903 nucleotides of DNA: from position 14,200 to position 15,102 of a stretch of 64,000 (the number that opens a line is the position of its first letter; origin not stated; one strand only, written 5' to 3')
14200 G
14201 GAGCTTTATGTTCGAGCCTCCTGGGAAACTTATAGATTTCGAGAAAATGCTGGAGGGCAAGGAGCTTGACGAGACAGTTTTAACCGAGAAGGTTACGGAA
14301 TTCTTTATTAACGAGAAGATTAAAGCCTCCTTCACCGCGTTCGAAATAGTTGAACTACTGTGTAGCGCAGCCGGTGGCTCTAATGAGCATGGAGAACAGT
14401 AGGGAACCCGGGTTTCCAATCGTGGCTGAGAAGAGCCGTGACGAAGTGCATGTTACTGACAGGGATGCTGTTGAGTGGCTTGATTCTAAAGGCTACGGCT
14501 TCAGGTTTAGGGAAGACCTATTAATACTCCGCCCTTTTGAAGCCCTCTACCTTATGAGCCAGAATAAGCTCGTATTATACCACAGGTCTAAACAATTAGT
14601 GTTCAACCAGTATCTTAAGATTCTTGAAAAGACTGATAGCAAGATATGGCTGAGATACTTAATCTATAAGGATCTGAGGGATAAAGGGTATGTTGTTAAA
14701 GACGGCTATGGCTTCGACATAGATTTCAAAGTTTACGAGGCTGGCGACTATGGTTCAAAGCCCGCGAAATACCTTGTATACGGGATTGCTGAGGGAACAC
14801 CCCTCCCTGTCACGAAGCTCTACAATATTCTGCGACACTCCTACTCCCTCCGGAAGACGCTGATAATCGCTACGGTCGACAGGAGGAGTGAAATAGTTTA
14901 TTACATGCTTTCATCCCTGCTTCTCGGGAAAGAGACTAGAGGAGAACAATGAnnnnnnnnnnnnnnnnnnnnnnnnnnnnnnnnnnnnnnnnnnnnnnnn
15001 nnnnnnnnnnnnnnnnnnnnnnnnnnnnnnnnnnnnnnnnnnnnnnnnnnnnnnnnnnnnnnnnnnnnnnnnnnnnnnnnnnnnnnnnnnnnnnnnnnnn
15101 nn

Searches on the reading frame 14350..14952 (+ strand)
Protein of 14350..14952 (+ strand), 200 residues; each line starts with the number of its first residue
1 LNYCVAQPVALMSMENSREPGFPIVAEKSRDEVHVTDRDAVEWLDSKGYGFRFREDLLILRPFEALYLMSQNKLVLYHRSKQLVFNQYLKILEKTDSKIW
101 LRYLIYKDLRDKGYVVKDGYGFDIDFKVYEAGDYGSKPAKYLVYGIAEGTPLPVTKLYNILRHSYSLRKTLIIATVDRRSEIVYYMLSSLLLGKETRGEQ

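Call 49: search_protein_families(library=pfam, proteins=[window:14350-14952:+], max_evalue=0.00001)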
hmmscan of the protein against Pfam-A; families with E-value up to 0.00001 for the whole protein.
window:14350-14952:+ (200 aa): 2 families
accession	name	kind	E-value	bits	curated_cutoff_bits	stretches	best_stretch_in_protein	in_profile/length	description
PF01974.23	tRNA_int_endo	-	6e-23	81.2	27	1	99-184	1-85/85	tRNA intron endonuclease, catalytic C-terminal domain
PF02778.19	tRNA_int_endo_N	-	4e-09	36.3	21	1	29-87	6-65/67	tRNA intron endonuclease, N-terminal domain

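Call 52: search_solved_structures(query=window:14350-14952:+, max_evalue=0.001, show_alignments=3)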
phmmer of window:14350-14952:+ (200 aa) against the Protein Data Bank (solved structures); distinct sequences matched with E-value up to 0.001: 22.
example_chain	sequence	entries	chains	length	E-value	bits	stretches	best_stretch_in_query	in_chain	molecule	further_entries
1a79_A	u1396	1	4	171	3.1e-22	82.2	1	30-188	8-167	TRNA ENDONUCLEASE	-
5x89_A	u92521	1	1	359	8.1e-22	80.9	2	54-180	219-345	EndA-like protein,tRNA-splicing endonuclease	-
4fz2_A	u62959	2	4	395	2.6e-17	66.2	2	57-176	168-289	tRNA intron endonuclease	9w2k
2cv8_A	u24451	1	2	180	5e-15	58.7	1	57-187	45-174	tRNA-splicing endonuclease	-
3iey_A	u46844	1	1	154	2.5e-11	46.6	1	55-182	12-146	tRNA-splicing endonuclease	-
2gjw_A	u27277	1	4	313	2.6e-11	46.6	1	22-174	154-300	tRNA-splicing endonuclease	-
1r0v_A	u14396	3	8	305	2.8e-11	46.5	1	22-174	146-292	tRNA-intron endonuclease | Putative tRNA-intron endonuclease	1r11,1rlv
3p1y_A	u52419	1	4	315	2.6e-10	43.3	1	58-174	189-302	tRNA-splicing endonuclease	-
3ajv_B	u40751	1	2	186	7.3e-10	41.9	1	57-187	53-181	tRNA-splicing endonuclease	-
3p1z_B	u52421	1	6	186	1e-09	41.4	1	57-187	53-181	tRNA-splicing endonuclease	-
2zyz_B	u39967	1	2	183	2.5e-09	40.1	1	58-181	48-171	tRNA-splicing endonuclease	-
2ohc_A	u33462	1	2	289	1.2e-06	31.4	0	104-187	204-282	tRNA-splicing endonuclease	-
2ohe_A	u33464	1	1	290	1.2e-06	31.4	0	104-187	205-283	tRNA-splicing endonuclease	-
6z9u_A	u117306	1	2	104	5.9e-05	25.9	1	101-187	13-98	tRNA-splicing endonuclease subunit Sen34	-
7zrz_CP1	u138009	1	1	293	9.5e-05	25.2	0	46-117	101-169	tRNA-splicing endonuclease subunit Sen54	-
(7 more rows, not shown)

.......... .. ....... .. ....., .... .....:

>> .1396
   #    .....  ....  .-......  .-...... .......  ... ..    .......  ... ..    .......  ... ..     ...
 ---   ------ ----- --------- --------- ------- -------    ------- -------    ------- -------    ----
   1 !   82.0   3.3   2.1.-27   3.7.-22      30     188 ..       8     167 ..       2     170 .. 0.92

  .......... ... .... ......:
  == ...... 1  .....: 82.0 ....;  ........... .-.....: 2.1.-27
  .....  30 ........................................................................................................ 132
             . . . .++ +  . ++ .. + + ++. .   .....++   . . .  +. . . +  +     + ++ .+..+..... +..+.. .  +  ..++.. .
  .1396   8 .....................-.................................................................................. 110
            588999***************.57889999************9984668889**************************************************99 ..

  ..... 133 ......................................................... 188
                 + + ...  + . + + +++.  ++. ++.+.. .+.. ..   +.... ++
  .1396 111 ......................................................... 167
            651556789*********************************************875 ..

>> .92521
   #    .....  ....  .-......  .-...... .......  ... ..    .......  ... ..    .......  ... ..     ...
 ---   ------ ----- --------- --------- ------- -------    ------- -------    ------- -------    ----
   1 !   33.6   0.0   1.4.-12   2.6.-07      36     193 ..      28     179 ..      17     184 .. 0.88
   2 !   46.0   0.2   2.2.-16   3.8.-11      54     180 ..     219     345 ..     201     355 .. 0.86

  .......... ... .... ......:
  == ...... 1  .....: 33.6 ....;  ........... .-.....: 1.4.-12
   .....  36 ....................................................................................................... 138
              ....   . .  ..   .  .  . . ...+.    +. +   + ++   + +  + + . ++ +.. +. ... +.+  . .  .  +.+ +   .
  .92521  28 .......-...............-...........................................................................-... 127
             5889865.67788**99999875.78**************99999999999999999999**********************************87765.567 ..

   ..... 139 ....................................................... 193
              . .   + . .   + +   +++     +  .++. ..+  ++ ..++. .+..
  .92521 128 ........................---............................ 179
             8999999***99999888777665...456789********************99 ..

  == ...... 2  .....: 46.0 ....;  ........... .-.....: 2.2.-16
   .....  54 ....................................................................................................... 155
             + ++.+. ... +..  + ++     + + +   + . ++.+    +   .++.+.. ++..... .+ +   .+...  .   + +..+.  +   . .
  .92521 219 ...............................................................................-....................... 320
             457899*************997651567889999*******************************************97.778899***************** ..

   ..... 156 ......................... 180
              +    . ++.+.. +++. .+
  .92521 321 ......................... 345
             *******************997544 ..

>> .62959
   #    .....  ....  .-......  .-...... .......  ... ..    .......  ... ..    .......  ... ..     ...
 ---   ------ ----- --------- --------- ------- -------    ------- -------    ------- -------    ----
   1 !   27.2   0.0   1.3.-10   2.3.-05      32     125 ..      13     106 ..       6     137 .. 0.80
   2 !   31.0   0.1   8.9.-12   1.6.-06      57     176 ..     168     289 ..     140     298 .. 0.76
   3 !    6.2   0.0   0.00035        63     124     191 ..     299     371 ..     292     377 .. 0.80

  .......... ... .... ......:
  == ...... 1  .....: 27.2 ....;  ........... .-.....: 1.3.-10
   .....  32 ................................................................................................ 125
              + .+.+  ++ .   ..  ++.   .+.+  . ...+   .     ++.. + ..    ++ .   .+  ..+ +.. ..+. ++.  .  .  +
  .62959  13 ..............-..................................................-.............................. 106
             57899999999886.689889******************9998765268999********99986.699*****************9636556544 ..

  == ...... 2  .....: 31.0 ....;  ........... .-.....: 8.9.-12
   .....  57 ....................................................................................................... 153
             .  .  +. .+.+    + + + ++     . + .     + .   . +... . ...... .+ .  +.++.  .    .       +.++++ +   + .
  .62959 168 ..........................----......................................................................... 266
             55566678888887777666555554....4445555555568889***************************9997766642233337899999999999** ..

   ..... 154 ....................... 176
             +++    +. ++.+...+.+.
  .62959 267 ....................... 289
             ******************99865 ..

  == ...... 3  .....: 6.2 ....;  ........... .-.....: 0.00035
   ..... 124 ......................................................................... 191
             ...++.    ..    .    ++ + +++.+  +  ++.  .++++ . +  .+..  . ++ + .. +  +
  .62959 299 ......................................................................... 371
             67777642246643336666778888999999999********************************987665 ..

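Call 57: find_homologous_proteins(query=window:14383-14949:+, max_evalue=0.001)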
Query window:14383-14949:+ (189 aa): 28 proteins with E <= 0.001 among 139 candidates.
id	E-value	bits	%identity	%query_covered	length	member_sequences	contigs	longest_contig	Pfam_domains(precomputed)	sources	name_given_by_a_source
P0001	2.0e-116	404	97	100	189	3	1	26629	PF01974.24,PF02778.20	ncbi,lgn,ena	-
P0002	6.2e-114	396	95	100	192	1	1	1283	PF01974.24,PF02778.20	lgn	-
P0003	9.3e-112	389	93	100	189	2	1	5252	PF01974.24,PF02778.20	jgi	-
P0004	3.4e-111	387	91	100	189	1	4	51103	PF01974.24,PF02778.20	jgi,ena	jgi:tRNA-intron endonuclease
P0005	2.0e-110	384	92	100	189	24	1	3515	PF01974.24,PF02778.20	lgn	-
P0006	3.0e-107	374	89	100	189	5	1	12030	PF01974.24,PF02778.20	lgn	-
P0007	5.7e-104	363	87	97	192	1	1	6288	PF01974.24,PF02778.20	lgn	-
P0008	7.2e-100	350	83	100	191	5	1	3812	PF01974.24,PF02778.20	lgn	-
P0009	1.2e-96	340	81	99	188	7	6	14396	PF01974.24,PF02778.20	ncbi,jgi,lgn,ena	ncbi:MAG: tRNA-intron lyase [Thermoproteota archaeon]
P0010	1.8e-96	339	81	99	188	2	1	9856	PF01974.24,PF02778.20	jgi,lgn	-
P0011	2.0e-95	336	80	100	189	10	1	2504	PF01974.24,PF02778.20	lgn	-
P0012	4.0e-95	335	81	99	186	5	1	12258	PF01974.24,PF02778.20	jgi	-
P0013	7.3e-94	330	80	99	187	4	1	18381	PF01974.24,PF02778.20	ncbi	ncbi:MAG: tRNA-intron lyase [Thermoproteota archaeon]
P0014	9.7e-93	327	81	94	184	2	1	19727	PF01974.24,PF02778.20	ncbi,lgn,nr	ncbi:MAG: tRNA-intron lyase [Candidatus Brockarchaeota archaeon]|nr:tRNA-intron lyase [Candidatus Br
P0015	2.0e-87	309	77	96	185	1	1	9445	PF01974.24,PF02778.20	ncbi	ncbi:MAG: tRNA-intron lyase [Thermoproteota archaeon]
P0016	5.6e-85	301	95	76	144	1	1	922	PF01974.24,PF02778.20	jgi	jgi:tRNA-intron endonuclease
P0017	2.4e-41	159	48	84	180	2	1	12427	PF01974.24,PF02778.20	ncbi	ncbi:MAG: tRNA-intron lyase [Thermoproteota archaeon]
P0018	4.5e-41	158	48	84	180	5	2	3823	PF01974.24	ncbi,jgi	-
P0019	1.1e-40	157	46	92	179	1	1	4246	PF01974.24,PF02778.20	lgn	-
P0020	1.7e-40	156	48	84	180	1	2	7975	PF01974.24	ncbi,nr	ncbi:MAG: tRNA-intron lyase [Candidatus Brockarchaeota archaeon]|nr:tRNA-intron lyase [Candidatus Br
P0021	2.1e-40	156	46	92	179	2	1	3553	PF01974.24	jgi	jgi:tRNA-intron endonuclease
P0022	1.8e-39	153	45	92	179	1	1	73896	PF01974.24,PF02778.20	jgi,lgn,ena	-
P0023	2.3e-39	153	45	91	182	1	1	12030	PF01974.24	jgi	jgi:tRNA-intron endonuclease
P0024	3.9e-31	126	42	83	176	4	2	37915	PF12928.13,PF01974.24,PF02778.20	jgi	-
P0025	2.6e-30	123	53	48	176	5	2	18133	PF01974.24,PF02778.20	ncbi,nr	ncbi:tRNA-intron lyase [Candidatus Bathyarchaeota archaeon]|nr:tRNA-intron lyase [Candidatus Bathyar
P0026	4.8e-30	122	41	85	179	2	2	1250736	PF01974.24,PF02778.20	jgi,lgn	-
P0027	1.4e-29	121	42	81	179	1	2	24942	PF01974.24,PF02778.20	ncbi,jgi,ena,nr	ncbi:MAG TPA: tRNA-intron lyase [archaeon]|nr:tRNA-intron lyase [archaeon]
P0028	1.9e-28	117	40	89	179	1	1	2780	PF01974.24,PF02778.20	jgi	jgi:tRNA-intron endonuclease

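Call 58: find_encoding_contigs(protein=P0020, flank=6000, max_places=4)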
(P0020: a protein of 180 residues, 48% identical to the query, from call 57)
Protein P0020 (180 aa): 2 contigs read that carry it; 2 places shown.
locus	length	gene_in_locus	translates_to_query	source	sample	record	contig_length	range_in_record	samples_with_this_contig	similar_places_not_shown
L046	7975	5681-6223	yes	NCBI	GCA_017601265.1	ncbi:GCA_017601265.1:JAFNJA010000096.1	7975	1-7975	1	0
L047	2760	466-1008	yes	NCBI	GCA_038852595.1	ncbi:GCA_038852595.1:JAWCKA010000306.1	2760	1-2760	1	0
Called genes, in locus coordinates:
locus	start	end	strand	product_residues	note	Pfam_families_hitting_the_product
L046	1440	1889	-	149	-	-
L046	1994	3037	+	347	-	PF04055:Radical_SAM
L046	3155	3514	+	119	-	-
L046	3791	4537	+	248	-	PF00156:Pribosyltran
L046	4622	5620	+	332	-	PF21948:LplA-B_cat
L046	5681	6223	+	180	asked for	PF01974:tRNA_int_endo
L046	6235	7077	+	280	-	PF01040:UbiA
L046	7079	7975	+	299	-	PF13393:tRNA-synt_His, PF00587:tRNA-synt_2b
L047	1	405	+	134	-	?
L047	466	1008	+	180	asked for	PF01974:tRNA_int_endo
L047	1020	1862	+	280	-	PF01040:UbiA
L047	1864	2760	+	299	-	PF13393:tRNA-synt_His, PF00587:tRNA-synt_2b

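Call 59: find_encoding_contigs(protein=P0023, flank=8000, max_places=4)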
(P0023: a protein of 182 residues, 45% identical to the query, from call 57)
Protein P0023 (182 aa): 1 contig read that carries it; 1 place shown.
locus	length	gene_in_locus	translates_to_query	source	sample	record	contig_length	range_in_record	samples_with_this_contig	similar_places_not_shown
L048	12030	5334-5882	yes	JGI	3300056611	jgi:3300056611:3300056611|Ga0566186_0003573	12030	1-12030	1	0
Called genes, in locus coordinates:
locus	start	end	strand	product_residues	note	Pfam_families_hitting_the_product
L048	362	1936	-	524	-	PF03951:Gln-synt_N, PF00120:Gln-synt_C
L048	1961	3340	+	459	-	PF00557:Peptidase_M24 (weak)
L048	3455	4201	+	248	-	PF00156:Pribosyltran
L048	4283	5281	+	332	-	PF21948:LplA-B_cat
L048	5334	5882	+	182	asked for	PF01974:tRNA_int_endo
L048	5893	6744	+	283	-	PF01040:UbiA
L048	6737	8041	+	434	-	PF13393:tRNA-synt_His, PF00587:tRNA-synt_2b, PF03129:HGTP_anticodon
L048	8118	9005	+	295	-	PF13793:Pribosyltran_N, PF00156:Pribosyltran, PF14572:Pribosyl_synth (faint)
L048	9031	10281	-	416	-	PF02812:ELFV_dehydrog_N, PF00208:ELFV_dehydrog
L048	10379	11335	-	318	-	PF01408:GFO_IDH_MocA, PF03447:NAD_binding_3, PF02894:GFO_IDH_MocA_C, PF22725:GFO_IDH_MocA_C3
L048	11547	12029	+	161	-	?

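Call 62: search_protein_families(library=ncbifam, proteins=[window:14383-14949:+, P0020, P0026], max_evalue=0.01)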
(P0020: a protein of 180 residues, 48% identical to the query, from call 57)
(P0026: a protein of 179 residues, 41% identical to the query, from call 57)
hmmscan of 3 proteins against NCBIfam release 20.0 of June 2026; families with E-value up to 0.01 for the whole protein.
window:14383-14949:+ (189 aa): 8 families
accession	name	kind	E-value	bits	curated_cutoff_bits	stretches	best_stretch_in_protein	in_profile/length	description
NF006795.0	PRK09300.1-3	equivalog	4.1e-28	98.3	501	1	19-176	7-161/350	tRNA splicing endonuclease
TIGR00324.1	endA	equivalog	2.1e-22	79.9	59.6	1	19-176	8-174/177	tRNA-intron lyase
NF006796.0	PRK09300.1-4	equivalog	3.1e-20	72.5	518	1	28-173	186-327/335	tRNA splicing endonuclease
NF006794.0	PRK09300.1-1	equivalog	2.1e-11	43.3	383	1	18-175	6-157/346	tRNA splicing endonuclease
NF006797.0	PRK09300.1-5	equivalog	4.3e-09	36.1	292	1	76-177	188-283/290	tRNA splicing endonuclease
NF007085.0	PRK09539.1-2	equivalog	2.3e-07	31.1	157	1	79-181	25-122/124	tRNA-splicing endonuclease subunit beta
NF007086.0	PRK09539.1-3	equivalog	1.9e-06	28.5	101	1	126-183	34-91/92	tRNA-splicing endonuclease subunit beta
NF007084.0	PRK09539.1-1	equivalog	0.0038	17.1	162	0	89-181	50-138/140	tRNA-splicing endonuclease subunit beta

P0020 (180 aa): 8 families
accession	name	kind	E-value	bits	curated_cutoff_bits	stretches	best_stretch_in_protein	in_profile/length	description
NF006796.0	PRK09300.1-4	equivalog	1.7e-24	86.4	518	1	11-175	2-155/335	tRNA splicing endonuclease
TIGR00324.1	endA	equivalog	3.9e-23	82.3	59.6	1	38-176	31-175/177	tRNA-intron lyase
NF006795.0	PRK09300.1-3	equivalog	3.1e-21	75.7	501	1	13-177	4-163/350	tRNA splicing endonuclease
NF006794.0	PRK09300.1-1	equivalog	1.7e-12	47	383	1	21-177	12-160/346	tRNA splicing endonuclease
NF006797.0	PRK09300.1-5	equivalog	3.4e-09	36.4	292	1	91-177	203-284/290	tRNA splicing endonuclease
NF007085.0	PRK09539.1-2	equivalog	2e-07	31.3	157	1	82-179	29-121/124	tRNA-splicing endonuclease subunit beta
NF007084.0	PRK09539.1-1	equivalog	8.6e-06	25.7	162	1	88-178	50-136/140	tRNA-splicing endonuclease subunit beta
NF007086.0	PRK09539.1-3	equivalog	0.00087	20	101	1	126-179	35-88/92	tRNA-splicing endonuclease subunit beta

P0026 (179 aa): 8 families
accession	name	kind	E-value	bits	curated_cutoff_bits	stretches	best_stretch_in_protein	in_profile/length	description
NF006795.0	PRK09300.1-3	equivalog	1.7e-24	86.5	501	1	16-176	8-163/350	tRNA splicing endonuclease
NF006796.0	PRK09300.1-4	equivalog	5e-22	78.3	518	1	12-174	4-155/335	tRNA splicing endonuclease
TIGR00324.1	endA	equivalog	2.8e-18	66.4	59.6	1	17-174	11-174/177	tRNA-intron lyase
NF006794.0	PRK09300.1-1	equivalog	4.1e-13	49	383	1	26-175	19-159/346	tRNA splicing endonuclease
NF007085.0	PRK09539.1-2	equivalog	4.1e-08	33.5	157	1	82-179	30-122/124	tRNA-splicing endonuclease subunit beta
NF007086.0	PRK09539.1-3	equivalog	7.5e-05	23.4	101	1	121-179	31-89/92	tRNA-splicing endonuclease subunit beta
NF007084.0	PRK09539.1-1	equivalog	0.00015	21.6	162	1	87-178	50-137/140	tRNA-splicing endonuclease subunit beta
NF006797.0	PRK09300.1-5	equivalog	0.0031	16.8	292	1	90-133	203-244/290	tRNA splicing endonuclease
